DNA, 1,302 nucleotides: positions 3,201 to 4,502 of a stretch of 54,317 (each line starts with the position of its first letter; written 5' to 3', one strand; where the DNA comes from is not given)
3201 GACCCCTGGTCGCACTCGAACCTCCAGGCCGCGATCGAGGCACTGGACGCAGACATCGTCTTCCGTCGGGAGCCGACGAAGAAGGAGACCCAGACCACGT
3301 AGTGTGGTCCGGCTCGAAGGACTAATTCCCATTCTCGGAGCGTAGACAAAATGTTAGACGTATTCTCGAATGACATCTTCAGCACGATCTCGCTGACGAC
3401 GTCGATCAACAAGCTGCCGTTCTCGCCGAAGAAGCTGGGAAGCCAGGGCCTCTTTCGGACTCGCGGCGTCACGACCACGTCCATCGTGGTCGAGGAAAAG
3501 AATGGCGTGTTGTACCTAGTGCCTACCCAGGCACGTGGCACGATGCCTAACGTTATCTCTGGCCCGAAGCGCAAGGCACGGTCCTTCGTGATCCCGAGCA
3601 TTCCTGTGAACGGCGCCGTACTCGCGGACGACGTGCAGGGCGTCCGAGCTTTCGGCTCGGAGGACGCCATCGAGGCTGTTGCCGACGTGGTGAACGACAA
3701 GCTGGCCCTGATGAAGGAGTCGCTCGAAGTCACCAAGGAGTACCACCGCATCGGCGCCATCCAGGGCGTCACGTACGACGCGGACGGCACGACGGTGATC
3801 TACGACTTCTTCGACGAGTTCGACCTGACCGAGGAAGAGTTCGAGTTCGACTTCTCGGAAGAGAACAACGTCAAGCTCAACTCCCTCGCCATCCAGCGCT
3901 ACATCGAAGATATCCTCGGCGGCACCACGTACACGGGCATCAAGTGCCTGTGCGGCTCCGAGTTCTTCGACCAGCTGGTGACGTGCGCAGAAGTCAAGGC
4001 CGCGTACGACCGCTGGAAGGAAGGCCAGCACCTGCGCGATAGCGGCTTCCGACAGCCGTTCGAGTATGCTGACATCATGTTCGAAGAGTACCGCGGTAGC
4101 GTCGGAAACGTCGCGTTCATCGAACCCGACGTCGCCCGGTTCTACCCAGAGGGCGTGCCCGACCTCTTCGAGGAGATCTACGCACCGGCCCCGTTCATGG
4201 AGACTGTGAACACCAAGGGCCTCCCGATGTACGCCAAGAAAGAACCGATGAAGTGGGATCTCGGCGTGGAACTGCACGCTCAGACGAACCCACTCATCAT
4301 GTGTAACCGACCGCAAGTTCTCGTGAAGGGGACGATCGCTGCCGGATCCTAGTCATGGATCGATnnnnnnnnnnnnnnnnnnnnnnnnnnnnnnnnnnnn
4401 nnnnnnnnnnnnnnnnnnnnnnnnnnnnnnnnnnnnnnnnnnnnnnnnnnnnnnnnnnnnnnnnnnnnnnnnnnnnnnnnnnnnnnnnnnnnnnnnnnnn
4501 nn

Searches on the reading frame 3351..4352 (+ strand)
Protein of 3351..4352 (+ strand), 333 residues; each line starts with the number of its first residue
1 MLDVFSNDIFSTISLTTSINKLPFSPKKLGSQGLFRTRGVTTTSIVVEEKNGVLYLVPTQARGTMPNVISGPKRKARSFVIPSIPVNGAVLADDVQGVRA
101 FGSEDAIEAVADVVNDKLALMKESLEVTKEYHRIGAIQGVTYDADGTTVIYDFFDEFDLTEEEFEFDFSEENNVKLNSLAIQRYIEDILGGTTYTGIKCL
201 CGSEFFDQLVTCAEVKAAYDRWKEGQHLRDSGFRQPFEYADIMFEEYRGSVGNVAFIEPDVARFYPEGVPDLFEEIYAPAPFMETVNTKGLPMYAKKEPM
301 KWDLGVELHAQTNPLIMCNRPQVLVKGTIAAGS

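Call 68: search_protein_families(library=pfam, proteins=[window:3351-4352:+], max_evalue=0.01)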
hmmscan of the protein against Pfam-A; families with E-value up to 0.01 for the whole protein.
window:3351-4352:+ (333 aa): 1 family
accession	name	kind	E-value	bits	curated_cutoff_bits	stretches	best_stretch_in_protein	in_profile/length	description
PF03864.22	Phage_cap_E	-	1.7e-91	307.1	22.9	1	12-328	2-328/329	Phage major capsid protein E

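Call 86: search_dna_similar(query=window:3351-4352:+, collection=phages, mode=protein, max_evalue=1e-10, max_rows=15)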
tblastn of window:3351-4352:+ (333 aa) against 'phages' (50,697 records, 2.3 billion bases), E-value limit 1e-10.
Records with a match: 725; places in all: 725; records where one place covers at least 80% of the query: 724.
Best place of each record, by identity: <60% 725.
By first word of the organism name: Escherichia 206; Pseudomonas 117; Rheinheimera 115; Salmonella 84; Shigella 23; Vibrio 20; Aeromonas 20; Campylobacter 18; Cronobacter 14; Felixounavirus 14; and 25 more.
By host as written in the record: Rheinheimera sp. BAL341 115; Escherichia coli 63; - 58; Escherichia coli K-12 MG1655 27; Pseudomonas aeruginosa 23; Pseudomonas syringae pv. actinidiae 18; Escherichia coli O157:H7 17; Campylobacter jejuni 16; and 184 more.
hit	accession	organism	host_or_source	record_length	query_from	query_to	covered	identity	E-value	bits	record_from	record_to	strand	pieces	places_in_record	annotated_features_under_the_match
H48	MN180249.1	Wolbachia phage WO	Wolbachia sp. wRi_AMD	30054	1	326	98%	43.8%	4e-79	268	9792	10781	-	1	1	hypothetical protein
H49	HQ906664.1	Wolbachia endosymbiont wVitA of Nasonia vitripennis phage ...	Wolbachia endosymbiont wVitA of Nasonia ...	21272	1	330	99%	43.0%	4e-78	265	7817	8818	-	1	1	record has no annotation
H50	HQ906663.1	Wolbachia endosymbiont wVitA of Nasonia vitripennis phage ...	Wolbachia endosymbiont wVitA of Nasonia ...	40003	1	330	99%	43.0%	1e-77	264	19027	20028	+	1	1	record has no annotation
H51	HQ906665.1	Wolbachia endosymbiont wVitB of Nasonia vitripennis phage ...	Wolbachia endosymbiont wVitB of Nasonia ...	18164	1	326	98%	43.2%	9e-78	264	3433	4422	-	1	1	hypothetical protein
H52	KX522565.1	Wolbachia phage WO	wVitA Wolbachia of Nasonia vitripennis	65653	1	326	98%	43.2%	9e-78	264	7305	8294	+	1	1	major capsid protein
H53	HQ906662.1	Wolbachia endosymbiont wVitA of Nasonia vitripennis phage ...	Wolbachia endosymbiont wVitA of Nasonia ...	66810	1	326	98%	43.2%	9e-78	264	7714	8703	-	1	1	hypothetical protein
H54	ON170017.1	Ralstonia phage YO001_3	Ralstonia solanacearum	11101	1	330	99%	42.4%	5e-72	248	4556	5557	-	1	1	record has no annotation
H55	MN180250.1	Wolbachia phage WO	Wolbachia sp. wMel_KL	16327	1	326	98%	42.9%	6e-78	265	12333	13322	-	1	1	hypothetical protein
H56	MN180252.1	Wolbachia phage WO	Wolbachia sp. wMel_AMD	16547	1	326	98%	42.9%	6e-78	265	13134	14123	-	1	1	hypothetical protein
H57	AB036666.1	Wolbachia phage WO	-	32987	1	326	98%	42.6%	6e-78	265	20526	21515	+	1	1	gp20: similar to unknown protein of phage Felix 01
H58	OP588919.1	Curvibacter phage PCA1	Curvibacter sp. AEP1.3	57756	2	326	98%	42.6%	1e-74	255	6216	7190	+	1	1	major head protein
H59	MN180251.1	Wolbachia phage WO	Wolbachia sp. wMel_KL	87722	1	326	98%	42.3%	4e-76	259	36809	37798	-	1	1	hypothetical protein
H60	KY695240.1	Wolbachia phage sr1WOdamA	Wolbachia endosymbiont of Simulium ...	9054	1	326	98%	41.7%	6e-62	262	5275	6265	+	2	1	record has no annotation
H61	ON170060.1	Ralstonia phage YO022_2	Ralstonia solanacearum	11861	1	330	99%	41.2%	5e-71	244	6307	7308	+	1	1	record has no annotation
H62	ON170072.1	Ralstonia phage YO031_2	Ralstonia solanacearum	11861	1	330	99%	41.2%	5e-71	244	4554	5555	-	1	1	record has no annotation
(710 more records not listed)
